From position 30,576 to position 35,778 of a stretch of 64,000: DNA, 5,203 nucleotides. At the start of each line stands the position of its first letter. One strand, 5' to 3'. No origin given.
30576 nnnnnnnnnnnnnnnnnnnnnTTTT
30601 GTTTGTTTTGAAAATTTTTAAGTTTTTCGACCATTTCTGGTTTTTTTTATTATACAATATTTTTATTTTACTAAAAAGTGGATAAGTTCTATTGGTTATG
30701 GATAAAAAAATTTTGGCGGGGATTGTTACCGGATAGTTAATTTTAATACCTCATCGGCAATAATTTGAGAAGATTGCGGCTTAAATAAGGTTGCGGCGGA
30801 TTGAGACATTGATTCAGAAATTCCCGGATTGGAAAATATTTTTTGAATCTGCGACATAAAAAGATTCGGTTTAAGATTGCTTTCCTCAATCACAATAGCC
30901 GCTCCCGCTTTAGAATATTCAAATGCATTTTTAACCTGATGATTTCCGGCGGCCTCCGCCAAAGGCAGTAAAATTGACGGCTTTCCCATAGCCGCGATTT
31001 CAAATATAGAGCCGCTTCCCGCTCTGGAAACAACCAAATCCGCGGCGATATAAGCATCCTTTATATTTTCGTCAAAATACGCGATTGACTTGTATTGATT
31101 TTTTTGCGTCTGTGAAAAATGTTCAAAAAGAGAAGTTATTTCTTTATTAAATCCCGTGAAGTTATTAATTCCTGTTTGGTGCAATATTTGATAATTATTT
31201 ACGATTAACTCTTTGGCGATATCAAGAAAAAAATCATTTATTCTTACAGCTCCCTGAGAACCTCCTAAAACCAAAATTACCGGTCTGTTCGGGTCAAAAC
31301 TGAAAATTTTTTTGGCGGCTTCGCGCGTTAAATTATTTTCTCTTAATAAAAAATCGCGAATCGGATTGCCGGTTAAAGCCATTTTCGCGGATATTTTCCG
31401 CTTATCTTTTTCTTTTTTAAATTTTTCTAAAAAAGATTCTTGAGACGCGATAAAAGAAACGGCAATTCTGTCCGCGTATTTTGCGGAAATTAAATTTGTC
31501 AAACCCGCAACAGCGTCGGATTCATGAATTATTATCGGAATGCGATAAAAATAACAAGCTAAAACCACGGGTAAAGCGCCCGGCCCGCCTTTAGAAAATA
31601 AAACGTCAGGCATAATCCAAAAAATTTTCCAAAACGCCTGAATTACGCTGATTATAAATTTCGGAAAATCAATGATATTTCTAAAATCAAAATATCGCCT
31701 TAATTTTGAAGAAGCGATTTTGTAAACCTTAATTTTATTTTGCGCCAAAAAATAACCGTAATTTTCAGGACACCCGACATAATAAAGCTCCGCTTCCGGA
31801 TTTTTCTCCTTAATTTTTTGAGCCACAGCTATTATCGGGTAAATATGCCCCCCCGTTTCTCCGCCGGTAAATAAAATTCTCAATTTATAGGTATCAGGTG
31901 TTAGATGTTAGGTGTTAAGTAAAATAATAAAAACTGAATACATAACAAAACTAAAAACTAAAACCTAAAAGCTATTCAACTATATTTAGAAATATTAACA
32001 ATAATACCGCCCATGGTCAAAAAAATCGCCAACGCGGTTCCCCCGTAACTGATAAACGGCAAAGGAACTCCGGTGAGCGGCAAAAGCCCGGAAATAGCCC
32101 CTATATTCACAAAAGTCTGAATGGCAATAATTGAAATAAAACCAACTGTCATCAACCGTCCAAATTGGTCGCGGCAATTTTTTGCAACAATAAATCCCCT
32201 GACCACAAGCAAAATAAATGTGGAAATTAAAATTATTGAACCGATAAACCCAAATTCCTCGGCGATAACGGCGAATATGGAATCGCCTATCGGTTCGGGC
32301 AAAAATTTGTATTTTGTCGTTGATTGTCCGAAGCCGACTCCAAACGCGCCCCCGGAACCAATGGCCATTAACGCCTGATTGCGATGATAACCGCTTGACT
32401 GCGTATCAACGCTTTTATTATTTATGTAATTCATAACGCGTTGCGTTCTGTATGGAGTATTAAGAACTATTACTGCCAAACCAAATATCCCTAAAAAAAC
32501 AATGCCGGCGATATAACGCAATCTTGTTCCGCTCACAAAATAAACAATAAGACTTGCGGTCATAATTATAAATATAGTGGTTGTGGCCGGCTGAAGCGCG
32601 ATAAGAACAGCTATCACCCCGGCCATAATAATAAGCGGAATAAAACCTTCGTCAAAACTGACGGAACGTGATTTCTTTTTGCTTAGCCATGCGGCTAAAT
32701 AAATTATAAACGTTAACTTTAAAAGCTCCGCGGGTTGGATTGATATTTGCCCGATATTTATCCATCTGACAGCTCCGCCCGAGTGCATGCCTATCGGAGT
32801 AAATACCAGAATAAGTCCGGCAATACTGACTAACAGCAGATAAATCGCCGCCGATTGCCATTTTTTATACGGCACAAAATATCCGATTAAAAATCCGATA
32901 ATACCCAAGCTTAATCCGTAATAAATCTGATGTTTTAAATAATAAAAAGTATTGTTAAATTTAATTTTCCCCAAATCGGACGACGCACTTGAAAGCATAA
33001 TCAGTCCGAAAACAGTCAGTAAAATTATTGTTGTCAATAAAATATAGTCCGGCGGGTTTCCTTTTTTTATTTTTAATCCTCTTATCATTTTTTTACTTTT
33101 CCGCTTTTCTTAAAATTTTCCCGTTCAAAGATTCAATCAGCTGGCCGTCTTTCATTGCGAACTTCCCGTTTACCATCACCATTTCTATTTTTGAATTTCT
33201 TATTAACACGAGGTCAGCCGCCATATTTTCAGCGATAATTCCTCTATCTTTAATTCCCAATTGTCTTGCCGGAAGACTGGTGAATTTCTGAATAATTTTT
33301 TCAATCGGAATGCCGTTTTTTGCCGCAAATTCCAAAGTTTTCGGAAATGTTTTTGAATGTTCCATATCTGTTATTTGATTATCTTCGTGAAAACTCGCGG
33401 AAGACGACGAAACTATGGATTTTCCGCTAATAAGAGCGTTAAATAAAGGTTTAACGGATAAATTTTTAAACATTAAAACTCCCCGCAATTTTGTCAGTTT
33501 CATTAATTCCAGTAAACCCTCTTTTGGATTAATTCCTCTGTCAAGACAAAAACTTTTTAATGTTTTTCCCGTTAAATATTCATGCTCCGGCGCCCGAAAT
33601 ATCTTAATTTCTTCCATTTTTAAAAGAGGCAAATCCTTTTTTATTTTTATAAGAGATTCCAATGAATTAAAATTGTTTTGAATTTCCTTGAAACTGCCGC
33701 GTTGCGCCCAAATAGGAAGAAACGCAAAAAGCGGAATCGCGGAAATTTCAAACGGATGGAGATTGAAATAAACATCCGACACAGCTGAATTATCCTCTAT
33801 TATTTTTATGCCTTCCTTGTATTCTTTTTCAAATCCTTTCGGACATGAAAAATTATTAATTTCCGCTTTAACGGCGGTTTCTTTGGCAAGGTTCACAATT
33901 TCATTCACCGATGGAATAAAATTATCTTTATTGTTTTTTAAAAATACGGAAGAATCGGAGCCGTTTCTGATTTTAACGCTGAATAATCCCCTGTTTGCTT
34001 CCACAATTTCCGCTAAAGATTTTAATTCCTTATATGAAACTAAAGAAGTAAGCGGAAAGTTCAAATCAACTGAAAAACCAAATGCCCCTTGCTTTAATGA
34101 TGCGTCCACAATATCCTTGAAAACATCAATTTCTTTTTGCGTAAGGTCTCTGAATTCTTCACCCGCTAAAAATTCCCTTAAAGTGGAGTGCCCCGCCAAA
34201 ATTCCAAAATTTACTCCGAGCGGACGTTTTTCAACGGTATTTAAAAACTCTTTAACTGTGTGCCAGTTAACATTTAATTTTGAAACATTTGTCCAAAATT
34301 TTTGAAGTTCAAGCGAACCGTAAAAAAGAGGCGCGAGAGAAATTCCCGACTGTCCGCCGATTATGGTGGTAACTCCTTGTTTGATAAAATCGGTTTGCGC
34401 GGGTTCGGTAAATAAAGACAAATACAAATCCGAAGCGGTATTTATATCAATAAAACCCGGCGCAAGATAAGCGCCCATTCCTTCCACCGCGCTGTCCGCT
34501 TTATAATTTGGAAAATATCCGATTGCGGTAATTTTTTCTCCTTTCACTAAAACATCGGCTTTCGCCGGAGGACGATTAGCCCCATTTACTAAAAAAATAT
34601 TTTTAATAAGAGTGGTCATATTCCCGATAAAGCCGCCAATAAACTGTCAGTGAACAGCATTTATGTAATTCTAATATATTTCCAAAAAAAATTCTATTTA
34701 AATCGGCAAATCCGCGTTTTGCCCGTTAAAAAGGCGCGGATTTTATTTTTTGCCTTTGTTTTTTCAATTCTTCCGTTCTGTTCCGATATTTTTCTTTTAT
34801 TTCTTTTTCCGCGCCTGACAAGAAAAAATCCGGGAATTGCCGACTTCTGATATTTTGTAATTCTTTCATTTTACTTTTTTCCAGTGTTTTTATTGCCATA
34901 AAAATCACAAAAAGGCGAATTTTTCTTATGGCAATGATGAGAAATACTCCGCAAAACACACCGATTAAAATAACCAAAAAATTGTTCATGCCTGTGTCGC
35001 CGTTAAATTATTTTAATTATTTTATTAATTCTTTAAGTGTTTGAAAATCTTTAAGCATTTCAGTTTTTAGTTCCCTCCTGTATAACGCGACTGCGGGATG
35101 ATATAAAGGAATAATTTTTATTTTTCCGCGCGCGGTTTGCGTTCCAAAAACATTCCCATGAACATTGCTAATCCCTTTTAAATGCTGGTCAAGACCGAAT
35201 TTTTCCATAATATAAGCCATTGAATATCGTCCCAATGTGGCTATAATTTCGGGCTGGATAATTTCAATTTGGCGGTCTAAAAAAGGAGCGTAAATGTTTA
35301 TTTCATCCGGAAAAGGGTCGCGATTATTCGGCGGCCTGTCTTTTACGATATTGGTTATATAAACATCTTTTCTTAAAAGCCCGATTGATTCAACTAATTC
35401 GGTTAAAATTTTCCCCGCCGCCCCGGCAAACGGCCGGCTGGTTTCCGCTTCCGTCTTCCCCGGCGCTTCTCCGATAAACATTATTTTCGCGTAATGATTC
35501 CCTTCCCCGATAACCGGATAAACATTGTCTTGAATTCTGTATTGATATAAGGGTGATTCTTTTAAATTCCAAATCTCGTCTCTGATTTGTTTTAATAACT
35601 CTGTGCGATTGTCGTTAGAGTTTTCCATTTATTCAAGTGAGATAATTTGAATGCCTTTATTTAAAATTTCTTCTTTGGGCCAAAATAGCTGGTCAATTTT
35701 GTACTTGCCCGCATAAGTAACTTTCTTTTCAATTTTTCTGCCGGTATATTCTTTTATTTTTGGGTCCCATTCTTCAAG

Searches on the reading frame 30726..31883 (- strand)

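Call 10: search_protein_families(library=pfam, proteins=[window:30726-31883:-], max_evalue=0.001)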
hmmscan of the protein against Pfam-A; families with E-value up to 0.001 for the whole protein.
window:30726-31883:- (385 aa): 2 families
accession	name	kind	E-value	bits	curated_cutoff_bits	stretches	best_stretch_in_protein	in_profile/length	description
PF04101.22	Glyco_tran_28_C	-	1.3e-35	123.4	22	1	202-369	1-160/166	Glycosyltransferase family 28 C-terminal domain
PF03033.26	Glyco_transf_28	-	3.1e-29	102.3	26.2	1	3-141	1-138/139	Glycosyltransferase family 28 N-terminal domain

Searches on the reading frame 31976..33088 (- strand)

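Call 10: search_protein_families(library=pfam, proteins=[window:31976-33088:-], max_evalue=0.001)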
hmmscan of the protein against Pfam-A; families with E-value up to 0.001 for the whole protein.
window:31976-33088:- (370 aa): 1 family
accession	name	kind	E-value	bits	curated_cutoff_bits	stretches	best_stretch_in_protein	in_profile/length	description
PF01098.24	FTSW_RODA_SPOVE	-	4.6e-98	328.9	26.4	1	17-369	4-353/356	Cell cycle protein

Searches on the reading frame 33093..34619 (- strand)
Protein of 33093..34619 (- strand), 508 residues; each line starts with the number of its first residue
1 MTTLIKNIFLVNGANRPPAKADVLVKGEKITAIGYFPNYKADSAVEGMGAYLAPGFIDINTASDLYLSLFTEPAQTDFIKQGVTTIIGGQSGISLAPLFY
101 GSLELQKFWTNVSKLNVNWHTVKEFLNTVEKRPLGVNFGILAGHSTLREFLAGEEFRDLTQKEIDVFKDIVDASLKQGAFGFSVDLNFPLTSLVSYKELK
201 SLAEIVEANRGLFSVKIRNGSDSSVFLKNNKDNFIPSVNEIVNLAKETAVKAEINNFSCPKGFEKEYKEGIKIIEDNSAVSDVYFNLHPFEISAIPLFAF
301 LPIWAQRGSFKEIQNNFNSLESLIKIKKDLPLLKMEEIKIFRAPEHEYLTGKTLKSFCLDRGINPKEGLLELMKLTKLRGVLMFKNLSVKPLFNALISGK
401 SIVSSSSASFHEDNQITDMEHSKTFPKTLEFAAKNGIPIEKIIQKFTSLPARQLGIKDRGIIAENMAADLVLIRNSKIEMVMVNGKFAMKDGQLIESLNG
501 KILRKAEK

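Call 10: search_protein_families(library=pfam, proteins=[window:33093-34619:-], max_evalue=0.001)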
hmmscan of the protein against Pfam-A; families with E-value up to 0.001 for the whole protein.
window:33093-34619:- (508 aa): 2 families
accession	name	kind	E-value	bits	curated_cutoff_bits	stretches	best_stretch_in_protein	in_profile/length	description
PF01979.26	Amidohydro_1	-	1.7e-06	28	25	1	424-486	259-343/345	Amidohydrolase family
PF07969.17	Amidohydro_3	-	6.1e-05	23.1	29.7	1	434-475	404-446/472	Amidohydrolase family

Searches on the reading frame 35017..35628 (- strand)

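Call 10: search_protein_families(library=pfam, proteins=[window:35017-35628:-], max_evalue=0.001)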
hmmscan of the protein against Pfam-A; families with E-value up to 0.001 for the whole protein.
window:35017-35628:- (203 aa): 1 family
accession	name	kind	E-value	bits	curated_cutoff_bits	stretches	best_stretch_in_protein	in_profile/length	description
PF03167.25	UDG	-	9.5e-32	110.4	24.3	1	41-194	2-139/141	Uracil DNA glycosylase superfamily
